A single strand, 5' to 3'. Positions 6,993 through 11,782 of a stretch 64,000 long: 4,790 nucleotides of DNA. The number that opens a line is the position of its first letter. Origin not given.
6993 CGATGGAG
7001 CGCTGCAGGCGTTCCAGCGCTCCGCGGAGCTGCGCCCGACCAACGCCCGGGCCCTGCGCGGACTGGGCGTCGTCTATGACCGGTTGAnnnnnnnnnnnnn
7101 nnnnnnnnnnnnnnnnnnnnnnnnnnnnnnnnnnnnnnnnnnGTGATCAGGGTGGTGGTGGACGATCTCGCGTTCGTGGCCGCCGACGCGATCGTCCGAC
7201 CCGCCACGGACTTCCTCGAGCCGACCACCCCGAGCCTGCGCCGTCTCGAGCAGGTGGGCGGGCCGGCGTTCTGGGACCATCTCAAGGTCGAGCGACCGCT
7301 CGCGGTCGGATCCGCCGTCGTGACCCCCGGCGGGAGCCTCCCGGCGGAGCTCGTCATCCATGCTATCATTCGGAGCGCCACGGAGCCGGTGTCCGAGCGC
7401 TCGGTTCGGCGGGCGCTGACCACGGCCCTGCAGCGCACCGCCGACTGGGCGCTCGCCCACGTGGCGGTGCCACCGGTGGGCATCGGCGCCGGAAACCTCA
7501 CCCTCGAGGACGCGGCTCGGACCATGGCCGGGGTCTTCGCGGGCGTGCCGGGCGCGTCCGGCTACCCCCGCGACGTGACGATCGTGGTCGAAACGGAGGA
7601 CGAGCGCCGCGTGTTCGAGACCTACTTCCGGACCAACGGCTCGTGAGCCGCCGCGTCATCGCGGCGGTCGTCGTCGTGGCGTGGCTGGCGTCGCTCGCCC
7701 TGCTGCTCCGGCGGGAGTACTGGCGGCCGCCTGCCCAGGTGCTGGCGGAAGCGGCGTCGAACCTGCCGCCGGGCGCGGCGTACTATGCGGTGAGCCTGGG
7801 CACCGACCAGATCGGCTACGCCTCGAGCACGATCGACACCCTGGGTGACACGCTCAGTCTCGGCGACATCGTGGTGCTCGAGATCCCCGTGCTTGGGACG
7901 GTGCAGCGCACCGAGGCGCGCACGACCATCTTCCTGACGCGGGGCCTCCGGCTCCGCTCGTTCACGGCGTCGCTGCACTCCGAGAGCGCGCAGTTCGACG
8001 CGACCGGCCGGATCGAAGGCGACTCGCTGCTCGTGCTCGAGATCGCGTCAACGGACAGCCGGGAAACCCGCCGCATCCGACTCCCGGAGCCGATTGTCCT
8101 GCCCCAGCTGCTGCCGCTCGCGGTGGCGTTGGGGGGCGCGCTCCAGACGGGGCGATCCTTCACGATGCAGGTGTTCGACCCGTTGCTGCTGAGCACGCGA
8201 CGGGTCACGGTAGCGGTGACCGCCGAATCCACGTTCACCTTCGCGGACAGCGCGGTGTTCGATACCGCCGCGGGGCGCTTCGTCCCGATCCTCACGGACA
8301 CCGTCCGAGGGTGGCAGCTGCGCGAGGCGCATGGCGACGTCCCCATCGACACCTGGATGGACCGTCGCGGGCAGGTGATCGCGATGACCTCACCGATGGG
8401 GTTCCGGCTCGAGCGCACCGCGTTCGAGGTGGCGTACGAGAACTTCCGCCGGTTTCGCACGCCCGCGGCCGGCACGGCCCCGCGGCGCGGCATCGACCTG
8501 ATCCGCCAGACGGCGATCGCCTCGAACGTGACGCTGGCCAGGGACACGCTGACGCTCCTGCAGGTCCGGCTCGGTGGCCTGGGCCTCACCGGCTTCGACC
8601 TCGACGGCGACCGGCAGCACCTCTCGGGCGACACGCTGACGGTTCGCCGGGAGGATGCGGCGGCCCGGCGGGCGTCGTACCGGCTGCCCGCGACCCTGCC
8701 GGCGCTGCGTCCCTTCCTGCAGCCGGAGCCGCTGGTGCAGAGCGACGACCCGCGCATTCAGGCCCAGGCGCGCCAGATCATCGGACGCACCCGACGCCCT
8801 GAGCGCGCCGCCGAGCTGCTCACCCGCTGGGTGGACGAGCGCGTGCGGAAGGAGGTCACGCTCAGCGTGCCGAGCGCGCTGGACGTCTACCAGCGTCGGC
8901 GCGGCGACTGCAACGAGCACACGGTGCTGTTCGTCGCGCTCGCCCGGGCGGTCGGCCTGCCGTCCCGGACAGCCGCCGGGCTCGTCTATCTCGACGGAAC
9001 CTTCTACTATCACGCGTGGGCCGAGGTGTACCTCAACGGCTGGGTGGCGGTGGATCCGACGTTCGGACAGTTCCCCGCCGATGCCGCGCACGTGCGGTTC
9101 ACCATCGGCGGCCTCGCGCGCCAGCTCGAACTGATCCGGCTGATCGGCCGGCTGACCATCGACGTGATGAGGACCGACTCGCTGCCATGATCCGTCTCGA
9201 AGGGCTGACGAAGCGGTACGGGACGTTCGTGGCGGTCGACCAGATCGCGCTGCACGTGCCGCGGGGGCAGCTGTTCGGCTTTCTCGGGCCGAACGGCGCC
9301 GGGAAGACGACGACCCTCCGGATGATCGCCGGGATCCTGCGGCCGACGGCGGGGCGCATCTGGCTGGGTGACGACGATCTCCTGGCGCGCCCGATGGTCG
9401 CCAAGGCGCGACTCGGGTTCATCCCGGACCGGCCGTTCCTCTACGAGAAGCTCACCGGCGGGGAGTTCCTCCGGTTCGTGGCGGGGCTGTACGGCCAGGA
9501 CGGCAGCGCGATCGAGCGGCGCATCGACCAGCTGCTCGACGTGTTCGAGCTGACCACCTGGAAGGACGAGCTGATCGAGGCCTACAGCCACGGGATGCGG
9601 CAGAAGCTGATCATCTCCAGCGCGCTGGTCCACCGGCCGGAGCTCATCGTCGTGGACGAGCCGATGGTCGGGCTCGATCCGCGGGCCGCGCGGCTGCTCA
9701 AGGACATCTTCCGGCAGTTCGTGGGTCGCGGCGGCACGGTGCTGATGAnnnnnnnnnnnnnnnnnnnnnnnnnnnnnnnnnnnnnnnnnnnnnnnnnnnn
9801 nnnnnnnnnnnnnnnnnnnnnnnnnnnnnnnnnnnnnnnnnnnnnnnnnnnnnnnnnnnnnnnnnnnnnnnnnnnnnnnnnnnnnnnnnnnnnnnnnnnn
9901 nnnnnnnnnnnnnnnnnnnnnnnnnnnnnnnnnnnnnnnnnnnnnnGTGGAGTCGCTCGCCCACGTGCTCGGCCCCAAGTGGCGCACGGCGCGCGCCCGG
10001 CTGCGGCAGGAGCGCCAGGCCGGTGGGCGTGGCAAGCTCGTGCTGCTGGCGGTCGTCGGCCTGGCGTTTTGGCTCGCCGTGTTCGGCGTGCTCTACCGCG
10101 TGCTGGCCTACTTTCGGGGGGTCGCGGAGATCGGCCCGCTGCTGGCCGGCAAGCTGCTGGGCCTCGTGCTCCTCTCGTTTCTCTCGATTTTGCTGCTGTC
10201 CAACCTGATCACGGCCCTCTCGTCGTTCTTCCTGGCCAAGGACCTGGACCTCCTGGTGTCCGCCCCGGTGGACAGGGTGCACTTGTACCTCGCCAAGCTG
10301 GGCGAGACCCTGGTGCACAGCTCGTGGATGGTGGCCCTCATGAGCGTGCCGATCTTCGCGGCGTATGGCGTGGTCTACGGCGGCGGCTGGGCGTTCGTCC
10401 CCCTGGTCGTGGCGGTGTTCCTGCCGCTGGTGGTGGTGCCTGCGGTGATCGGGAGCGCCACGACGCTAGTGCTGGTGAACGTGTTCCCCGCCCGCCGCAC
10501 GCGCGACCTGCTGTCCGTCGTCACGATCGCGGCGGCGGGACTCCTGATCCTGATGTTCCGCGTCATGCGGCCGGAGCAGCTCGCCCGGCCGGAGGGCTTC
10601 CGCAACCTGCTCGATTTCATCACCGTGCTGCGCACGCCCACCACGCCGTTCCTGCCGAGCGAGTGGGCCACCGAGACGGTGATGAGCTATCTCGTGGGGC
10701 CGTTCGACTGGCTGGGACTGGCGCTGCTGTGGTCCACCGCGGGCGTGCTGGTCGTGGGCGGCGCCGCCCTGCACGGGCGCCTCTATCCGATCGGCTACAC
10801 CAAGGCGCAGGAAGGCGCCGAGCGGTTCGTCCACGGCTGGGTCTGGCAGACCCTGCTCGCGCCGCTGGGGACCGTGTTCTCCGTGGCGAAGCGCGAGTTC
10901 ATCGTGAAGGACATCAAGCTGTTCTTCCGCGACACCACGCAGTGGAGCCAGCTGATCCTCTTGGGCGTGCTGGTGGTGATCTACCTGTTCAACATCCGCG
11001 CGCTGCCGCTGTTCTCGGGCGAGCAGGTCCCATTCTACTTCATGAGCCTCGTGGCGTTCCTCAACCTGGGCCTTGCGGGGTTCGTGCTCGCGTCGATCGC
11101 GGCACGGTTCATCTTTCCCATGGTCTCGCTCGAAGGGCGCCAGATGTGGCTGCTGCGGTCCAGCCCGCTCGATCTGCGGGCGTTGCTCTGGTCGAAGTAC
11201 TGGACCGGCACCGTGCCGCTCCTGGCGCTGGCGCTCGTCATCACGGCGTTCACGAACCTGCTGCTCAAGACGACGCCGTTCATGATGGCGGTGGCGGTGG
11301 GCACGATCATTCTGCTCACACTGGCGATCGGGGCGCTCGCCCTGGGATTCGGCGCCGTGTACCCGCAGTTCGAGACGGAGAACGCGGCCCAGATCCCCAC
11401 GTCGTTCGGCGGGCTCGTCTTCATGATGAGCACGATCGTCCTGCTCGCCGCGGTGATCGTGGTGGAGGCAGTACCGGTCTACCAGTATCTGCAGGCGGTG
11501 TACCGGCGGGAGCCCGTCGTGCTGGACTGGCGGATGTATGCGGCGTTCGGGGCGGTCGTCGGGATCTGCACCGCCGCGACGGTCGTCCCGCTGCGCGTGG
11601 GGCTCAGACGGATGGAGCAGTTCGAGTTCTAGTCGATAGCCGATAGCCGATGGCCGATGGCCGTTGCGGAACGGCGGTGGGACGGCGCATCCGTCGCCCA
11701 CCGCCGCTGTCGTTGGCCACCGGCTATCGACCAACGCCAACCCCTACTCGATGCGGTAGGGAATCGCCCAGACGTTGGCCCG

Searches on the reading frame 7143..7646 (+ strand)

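Call 29: search_protein_families(library=pfam, proteins=[window:7143-7646:+], max_evalue=0.00001)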
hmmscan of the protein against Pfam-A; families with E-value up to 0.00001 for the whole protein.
window:7143-7646:+ (167 aa): 1 family
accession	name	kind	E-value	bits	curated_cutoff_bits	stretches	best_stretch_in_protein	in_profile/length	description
PF01661.27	Macro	-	2.3e-12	47.4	22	1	43-128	26-118/118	Macro domain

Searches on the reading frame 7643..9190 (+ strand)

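Call 29: search_protein_families(library=pfam, proteins=[window:7643-9190:+], max_evalue=0.00001)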
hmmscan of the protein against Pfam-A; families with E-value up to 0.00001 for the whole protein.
window:7643-9190:+ (515 aa): 1 family
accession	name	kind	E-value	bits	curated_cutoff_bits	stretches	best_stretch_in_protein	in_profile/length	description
PF01841.26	Transglut_core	-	7.2e-20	71.7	23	1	374-472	2-108/108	Transglutaminase-like superfamily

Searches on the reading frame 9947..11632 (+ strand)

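Call 29: search_protein_families(library=pfam, proteins=[window:9947-11632:+], max_evalue=0.00001)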
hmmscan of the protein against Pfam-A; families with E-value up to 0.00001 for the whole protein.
window:9947-11632:+ (561 aa): 1 family
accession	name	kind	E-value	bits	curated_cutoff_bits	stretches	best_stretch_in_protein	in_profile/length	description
PF16949.11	ABC_tran_2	-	4.3e-111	372.8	25.7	1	30-561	9-542/542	Putative ATP-binding cassette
